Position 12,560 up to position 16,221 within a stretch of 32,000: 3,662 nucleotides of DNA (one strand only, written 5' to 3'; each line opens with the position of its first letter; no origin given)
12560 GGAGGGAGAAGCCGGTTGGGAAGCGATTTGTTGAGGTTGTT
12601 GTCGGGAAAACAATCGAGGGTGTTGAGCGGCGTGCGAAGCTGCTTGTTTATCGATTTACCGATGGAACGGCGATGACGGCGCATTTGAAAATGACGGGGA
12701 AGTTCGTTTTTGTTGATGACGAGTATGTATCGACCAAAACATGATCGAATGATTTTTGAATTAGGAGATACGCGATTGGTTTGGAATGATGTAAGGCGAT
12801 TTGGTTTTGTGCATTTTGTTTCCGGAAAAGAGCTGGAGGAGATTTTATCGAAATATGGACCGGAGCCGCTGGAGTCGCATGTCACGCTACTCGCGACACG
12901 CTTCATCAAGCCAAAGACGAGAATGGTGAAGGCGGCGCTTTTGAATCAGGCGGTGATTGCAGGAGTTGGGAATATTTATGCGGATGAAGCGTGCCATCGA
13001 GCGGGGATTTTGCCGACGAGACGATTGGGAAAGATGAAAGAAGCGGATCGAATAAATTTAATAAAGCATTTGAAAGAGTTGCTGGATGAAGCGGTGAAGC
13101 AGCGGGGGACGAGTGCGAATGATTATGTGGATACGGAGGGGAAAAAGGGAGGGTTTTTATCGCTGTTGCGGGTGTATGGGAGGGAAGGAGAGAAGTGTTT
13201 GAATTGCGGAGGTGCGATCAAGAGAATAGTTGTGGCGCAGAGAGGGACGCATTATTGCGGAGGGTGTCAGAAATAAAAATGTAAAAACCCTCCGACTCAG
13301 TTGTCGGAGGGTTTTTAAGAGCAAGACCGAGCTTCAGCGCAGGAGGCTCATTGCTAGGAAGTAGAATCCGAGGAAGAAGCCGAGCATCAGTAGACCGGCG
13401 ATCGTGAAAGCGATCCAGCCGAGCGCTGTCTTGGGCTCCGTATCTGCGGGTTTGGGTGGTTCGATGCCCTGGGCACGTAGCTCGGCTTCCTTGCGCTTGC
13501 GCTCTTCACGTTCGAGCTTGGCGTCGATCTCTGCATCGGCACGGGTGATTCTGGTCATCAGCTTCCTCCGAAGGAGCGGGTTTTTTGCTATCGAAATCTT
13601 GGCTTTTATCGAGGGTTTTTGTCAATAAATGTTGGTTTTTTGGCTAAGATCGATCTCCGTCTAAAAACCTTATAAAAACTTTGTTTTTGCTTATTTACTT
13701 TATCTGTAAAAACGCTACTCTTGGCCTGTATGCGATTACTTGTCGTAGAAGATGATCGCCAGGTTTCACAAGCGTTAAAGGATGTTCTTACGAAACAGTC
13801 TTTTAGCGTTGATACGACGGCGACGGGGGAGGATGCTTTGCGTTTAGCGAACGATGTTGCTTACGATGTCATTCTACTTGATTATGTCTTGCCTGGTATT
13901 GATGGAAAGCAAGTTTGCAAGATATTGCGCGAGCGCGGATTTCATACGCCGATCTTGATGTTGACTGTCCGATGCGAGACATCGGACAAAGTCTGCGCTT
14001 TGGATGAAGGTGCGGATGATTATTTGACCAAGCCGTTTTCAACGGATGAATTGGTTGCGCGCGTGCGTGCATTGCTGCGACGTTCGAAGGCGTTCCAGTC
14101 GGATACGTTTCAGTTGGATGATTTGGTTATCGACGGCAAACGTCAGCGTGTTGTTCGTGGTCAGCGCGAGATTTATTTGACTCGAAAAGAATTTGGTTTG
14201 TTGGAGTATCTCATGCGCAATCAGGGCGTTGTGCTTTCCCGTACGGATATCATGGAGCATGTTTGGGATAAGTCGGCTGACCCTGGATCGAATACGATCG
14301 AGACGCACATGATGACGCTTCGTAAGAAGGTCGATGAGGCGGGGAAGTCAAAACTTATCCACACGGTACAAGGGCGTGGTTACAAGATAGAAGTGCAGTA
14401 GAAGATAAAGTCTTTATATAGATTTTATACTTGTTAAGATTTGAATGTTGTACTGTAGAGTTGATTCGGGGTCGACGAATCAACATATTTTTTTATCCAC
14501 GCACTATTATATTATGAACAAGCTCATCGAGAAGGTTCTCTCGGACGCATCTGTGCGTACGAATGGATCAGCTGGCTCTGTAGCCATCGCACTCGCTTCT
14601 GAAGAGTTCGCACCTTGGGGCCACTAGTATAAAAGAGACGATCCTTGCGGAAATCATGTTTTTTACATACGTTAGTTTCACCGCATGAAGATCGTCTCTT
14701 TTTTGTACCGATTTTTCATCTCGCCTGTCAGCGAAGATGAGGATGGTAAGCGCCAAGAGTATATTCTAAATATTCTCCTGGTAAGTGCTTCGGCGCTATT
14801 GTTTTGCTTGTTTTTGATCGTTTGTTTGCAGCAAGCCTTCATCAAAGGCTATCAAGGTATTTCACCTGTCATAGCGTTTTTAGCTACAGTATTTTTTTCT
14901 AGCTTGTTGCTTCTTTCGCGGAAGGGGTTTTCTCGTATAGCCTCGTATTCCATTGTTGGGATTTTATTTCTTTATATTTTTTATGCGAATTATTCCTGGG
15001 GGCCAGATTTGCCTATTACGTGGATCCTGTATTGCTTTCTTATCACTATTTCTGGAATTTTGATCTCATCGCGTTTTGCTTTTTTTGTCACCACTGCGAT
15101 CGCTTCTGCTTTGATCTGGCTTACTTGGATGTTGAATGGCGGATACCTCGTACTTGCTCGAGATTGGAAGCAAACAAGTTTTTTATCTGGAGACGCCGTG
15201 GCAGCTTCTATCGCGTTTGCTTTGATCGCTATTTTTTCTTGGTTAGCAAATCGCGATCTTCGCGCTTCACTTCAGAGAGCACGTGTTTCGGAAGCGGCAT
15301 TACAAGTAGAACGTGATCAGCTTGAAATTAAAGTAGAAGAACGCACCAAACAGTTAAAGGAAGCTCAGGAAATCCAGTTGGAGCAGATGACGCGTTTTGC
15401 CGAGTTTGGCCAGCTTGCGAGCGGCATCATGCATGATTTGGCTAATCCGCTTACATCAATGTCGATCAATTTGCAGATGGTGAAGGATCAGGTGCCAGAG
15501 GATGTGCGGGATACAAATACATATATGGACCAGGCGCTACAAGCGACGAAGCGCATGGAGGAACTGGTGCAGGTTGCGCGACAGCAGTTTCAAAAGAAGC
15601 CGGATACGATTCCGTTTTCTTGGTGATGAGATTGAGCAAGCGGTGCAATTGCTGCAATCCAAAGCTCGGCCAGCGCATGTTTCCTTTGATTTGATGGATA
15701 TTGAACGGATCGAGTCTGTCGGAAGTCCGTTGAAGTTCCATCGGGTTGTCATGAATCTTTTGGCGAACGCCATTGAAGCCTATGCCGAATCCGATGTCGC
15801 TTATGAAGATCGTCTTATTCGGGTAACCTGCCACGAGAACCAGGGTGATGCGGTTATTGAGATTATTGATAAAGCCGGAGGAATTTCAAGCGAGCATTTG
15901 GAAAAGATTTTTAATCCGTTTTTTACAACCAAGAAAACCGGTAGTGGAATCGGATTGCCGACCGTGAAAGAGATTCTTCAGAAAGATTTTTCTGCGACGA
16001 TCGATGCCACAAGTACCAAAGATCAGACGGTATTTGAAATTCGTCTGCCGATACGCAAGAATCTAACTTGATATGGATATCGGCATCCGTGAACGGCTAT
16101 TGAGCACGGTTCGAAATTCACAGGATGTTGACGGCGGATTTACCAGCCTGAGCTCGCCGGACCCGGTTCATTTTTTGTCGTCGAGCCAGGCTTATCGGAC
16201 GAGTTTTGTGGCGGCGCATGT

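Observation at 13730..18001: ComQXPA-like layout: response regulator, Trp-containing mini-ORF, polytopic histidine kinase, isoprenoid-enzyme pair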

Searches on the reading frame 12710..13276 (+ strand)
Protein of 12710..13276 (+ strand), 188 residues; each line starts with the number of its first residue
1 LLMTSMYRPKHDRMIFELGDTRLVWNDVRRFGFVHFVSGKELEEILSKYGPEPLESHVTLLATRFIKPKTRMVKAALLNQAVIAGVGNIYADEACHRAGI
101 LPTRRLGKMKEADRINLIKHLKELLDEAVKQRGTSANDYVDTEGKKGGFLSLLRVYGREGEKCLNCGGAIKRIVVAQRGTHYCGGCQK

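Call 3: search_protein_families(library=pfam, proteins=[window:12710-13276:+], max_evalue=0.1)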
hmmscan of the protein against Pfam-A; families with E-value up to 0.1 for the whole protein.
window:12710-13276:+ (188 aa): 5 families
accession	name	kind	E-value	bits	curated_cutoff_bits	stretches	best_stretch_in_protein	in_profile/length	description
PF06831.19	H2TH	-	2.1e-18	66.5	34.7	1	50-135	2-88/93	Formamidopyrimidine-DNA glycosylase H2TH domain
PF06827.20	zf-FPG_IleRS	-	9.8e-10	38.5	21.3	1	160-188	1-29/30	Zinc finger found in FPG and IleRS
PF05833.16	NFACT_N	-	0.00038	19.8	31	1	69-146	186-259/456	NFACT N-terminal and middle domains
PF00416.27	Ribosomal_S13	-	0.013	16.4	31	1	72-142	12-79/128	Ribosomal protein S13/S18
PF01149.29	Fapy_DNA_glyco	-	0.025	15.6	25.5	1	6-33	88-116/117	Formamidopyrimidine-DNA glycosylase N-terminal domain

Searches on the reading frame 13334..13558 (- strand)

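Call 3: search_protein_families(library=pfam, proteins=[window:13334-13558:-], max_evalue=0.1)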
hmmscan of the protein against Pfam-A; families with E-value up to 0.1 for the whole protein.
window:13334-13558:- (74 aa): 1 family
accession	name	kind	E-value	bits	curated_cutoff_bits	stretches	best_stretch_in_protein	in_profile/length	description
PF09850.14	DotU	-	0.092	12.8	27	1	11-67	148-204/205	Type VI secretion system protein DotU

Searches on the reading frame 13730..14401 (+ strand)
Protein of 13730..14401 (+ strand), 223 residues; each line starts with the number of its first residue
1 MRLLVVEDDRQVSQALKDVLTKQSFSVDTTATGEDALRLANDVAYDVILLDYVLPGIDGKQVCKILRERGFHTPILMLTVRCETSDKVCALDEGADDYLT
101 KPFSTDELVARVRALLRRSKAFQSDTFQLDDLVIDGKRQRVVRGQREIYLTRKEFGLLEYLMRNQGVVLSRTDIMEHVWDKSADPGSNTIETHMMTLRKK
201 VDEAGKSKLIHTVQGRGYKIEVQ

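Call 3: search_protein_families(library=pfam, proteins=[window:13730-14401:+], max_evalue=0.1)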
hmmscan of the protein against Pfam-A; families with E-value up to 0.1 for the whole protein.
window:13730-14401:+ (223 aa): 6 families
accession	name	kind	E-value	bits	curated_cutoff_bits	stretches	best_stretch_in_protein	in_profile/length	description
PF00072.30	Response_reg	-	1.3e-28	99.8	30.2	1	4-113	2-111/111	Response regulator receiver domain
PF00486.34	Trans_reg_C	-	1e-25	90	26.2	1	146-219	2-76/77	Transcriptional regulatory protein, C terminal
PF23198.2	PDE8A_N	-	5.7e-05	23.5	29.6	1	3-82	13-95/147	PDE8A-like, N-terminal domain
PF21695.3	GlnR_1st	-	0.00029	21.2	27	1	1-114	1-109/111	Transcription regulator GlnR, N-terminal domain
PF03709.21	OKR_DC_1_N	-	0.035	14.8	29.3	1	12-82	5-73/111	Orn/Lys/Arg decarboxylase, N-terminal domain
PF20274.4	cREC_REC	-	0.084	14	27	0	4-80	3-69/88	Cyclic-phosphate processing Receiver domain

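Call 5: search_protein_families(library=ncbifam, proteins=[window:13730-14401:+], max_evalue=1)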
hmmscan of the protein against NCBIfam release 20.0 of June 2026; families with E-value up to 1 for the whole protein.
window:13730-14401:+ (223 aa): 110 families (the best 25 are shown)
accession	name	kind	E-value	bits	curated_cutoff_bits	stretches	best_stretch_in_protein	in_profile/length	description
TIGR01387.1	cztR_silR_copR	subfamily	4.3e-66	222.7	279.2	1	3-219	1-217/218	heavy metal response regulator transcription factor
NF041734.1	resp_reg_RppA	equivalog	8.2e-65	218.4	250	1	1-221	1-228/229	two-component system response regulator RppA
TIGR02154.1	PhoB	equivalog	2.7e-58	196.9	296.2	1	2-220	4-225/226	phosphate regulon transcriptional regulator PhoB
NF045991.1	RespRegCtrARhodob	equivalog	4.1e-55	187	350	1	1-220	1-221/224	response regulator transcription factor CtrA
NF040689.1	MtrAB_MtrA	equivalog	4.4e-55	186.4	300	1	3-220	1-218/219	MtrAB system response regulator MtrA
NF008567.0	PRK11517.1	equivalog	8.5e-53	179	353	1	1-221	1-219/223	response regulator transcription factor HprR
NF007346.1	PRK09836.1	equivalog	1.5e-52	178.7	420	1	1-222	1-223/227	copper/silver response regulator transcription factor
NF045944.1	ResRegRpaBCyano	equivalog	1.1e-51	175.4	330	1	4-220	1-227/229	response regulator transcription factor RpaB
NF007928.2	PRK10643.1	equivalog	3.8e-51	173.8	330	1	1-219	1-215/216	two-component system response regulator PmrA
NF008296.0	PRK11083.1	equivalog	1.4e-50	171.9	273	1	2-222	5-227/228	two-component system response regulator CreB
NF033117.2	vanR_ACDEGLN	exception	8e-49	166.2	350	1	3-221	1-226/226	VanR-ABDEGLN family response regulator transcription factor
NF053854.1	RespRegPhoBBctds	equivalog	1.3e-48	165.4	270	1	3-220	1-224/225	two-component system response regulator PhoB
NF012023.0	PRK15479.1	equivalog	4.1e-47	160.6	337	1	1-222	1-219/224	transcriptional regulator TctD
NF041733.1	resp_reg_CseB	equivalog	5.5e-47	160.1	350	1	2-220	2-226/228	two-component system response regulator CseB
NF007663.1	PRK10336.1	equivalog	7.9e-47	159.8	345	1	1-220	1-216/219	quorum sensing response regulator transcription factor QseB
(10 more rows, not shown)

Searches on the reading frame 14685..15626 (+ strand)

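Call 3: search_protein_families(library=pfam, proteins=[window:14685-15626:+], max_evalue=0.1)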
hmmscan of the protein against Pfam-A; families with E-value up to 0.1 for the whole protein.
window:14685-15626:+ (313 aa): 1 family
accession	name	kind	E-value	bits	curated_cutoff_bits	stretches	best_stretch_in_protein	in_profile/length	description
PF00512.31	HisKA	-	1.6e-07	31.7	26.9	1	242-296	3-55/66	His Kinase A (phospho-acceptor) domain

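Call 5: search_protein_families(library=ncbifam, proteins=[window:14685-15626:+], max_evalue=1)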
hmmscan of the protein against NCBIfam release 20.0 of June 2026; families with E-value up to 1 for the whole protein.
window:14685-15626:+ (313 aa): 17 families
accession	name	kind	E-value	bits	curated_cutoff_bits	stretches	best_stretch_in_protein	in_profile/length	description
NF008468.0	PRK11360.1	equivalog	2.2e-07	29.7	646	1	227-296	382-449/616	two-component system sensor histidine kinase AtoS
NF047497.1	HK_LIC_12097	equivalog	2.5e-07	29.8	500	1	216-270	127-179/367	LIC_12097 family sensor histidine kinase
NF038348.1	T2SS_HK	subfamily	8.7e-07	27.7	450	1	197-272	277-358/574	histidine kinase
NF047794.1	HisKinPtgB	equivalog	5.5e-06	24.9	1000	1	205-306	404-507/656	two-component system sensor histidine kinase PgtB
NF046026.1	HisKinCckACaul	equivalog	2.1e-05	22.9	1000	1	191-295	254-355/678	cell cycle histidine kinase CckA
NF010411.0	PRK13837.1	equivalog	2.2e-05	22.7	647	1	180-296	391-504/828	two-component system VirA-like sensor kinase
NF052574.1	HisKinEspCMyxo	equivalog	5.4e-05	21.6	1200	1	231-297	407-476/785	serine histidine kinase EspC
NF033091.0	HK_VanS_ACDEFG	equivalog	0.00078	18.6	400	1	215-296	47-129/293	vancomycin resistance histidine kinase VanS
NF006800.0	PRK09303.1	equivalog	0.00081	18.4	342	1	185-301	98-202/383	histidine kinase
NF052573.1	HisKinEspAMyxo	equivalog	0.00091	17.4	1400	1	225-270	369-413/755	serine histidine kinase EspA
TIGR02966.1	phoR_proteo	equivalog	0.0014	17.7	334.2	1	231-296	109-169/333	phosphate regulon sensor histidine kinase PhoR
NF040750.1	tetrathio_HK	equivalog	0.0014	17.2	750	1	217-263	315-360/555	tetrathionate respiration histidine kinase TtrS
NF010076.0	PRK13557.1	subfamily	0.0058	15.1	631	1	229-295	151-220/540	histidine kinase famiy protein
NF046025.1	HisPtaseChptCaul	equivalog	0.0061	16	225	1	243-302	7-64/204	histidine phosphotransferase ChpT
NF046020.1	HisKinCckABruc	equivalog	0.0083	14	1000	1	219-261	460-500/868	cell cycle histidine kinase CckA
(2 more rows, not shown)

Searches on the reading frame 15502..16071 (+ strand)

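Call 3: search_protein_families(library=pfam, proteins=[window:15502-16071:+], max_evalue=0.1)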
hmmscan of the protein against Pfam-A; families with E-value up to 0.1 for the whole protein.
window:15502-16071:+ (189 aa): 3 families
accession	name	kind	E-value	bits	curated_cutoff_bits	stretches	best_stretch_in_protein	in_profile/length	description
PF02518.31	HATPase_c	-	2.4e-18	67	26.4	1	76-185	3-110/111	Histidine kinase-, DNA gyrase B-, and HSP90-like ATPase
PF14501.12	HATPase_c_5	-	4.8e-09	36.5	22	1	78-180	5-99/102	GHKL domain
PF13589.12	HATPase_c_3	-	0.00014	22.4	25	1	78-145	2-61/137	Histidine kinase-, DNA gyrase B-, and HSP90-like ATPase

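Call 5: search_protein_families(library=ncbifam, proteins=[window:15502-16071:+], max_evalue=1)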
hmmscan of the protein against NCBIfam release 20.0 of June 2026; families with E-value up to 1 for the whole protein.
window:15502-16071:+ (189 aa): 78 families (the best 25 are shown)
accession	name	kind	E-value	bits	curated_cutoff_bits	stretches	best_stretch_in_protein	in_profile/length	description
NF008468.0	PRK11360.1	equivalog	3.9e-22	78.4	646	1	44-186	471-610/616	two-component system sensor histidine kinase AtoS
NF010411.0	PRK13837.1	equivalog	5.9e-20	70.9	647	1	43-187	525-678/828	two-component system VirA-like sensor kinase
NF007688.0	PRK10364.1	equivalog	9.3e-20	70.8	479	1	40-185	312-452/460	two-component system sensor histidine kinase ZraS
NF047497.1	HK_LIC_12097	equivalog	4.3e-18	65.2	500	1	74-184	260-366/367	LIC_12097 family sensor histidine kinase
NF033091.0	HK_VanS_ACDEFG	equivalog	4.5e-16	58.8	400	1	69-183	180-293/293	vancomycin resistance histidine kinase VanS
NF052574.1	HisKinEspCMyxo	equivalog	1.3e-15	56.7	1200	1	73-183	525-636/785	serine histidine kinase EspC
NF053867.1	SprKinKinDBac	equivalog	7.5e-15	54.3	775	1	44-186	361-499/500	sporulation kinase KinD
TIGR02916.1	PEP_his_kin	equivalog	5.2e-14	51.8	300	1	58-183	561-679/679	XrtA/PEP-CTERM system histidine kinase PrsK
NF041777.1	sens_FixL_Rhizob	equivalog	9.3e-14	50.9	850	1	24-185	322-482/485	sensor protein FixL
NF040750.1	tetrathio_HK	equivalog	1.4e-13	50.2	750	1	20-162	398-532/555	tetrathionate respiration histidine kinase TtrS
NF038348.1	T2SS_HK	subfamily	2.4e-13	49.4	450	1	60-185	455-574/574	histidine kinase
NF046044.1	PnpS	equivalog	2.7e-13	49.7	400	1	42-183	249-390/390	two-component system histidine kinase PnpS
NF008298.1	PRK11086.1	subfamily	6.4e-13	48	520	1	81-186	426-527/529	DcuS/MalK family sensor histidine kinase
NF008543.0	PRK11466.1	equivalog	7.3e-13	47.3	982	1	44-187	525-665/914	TMAO reductase system sensor histidine kinase/response regulator TorS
TIGR02966.1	phoR_proteo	equivalog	1.4e-12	47.3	334.2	1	41-178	195-329/333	phosphate regulon sensor histidine kinase PhoR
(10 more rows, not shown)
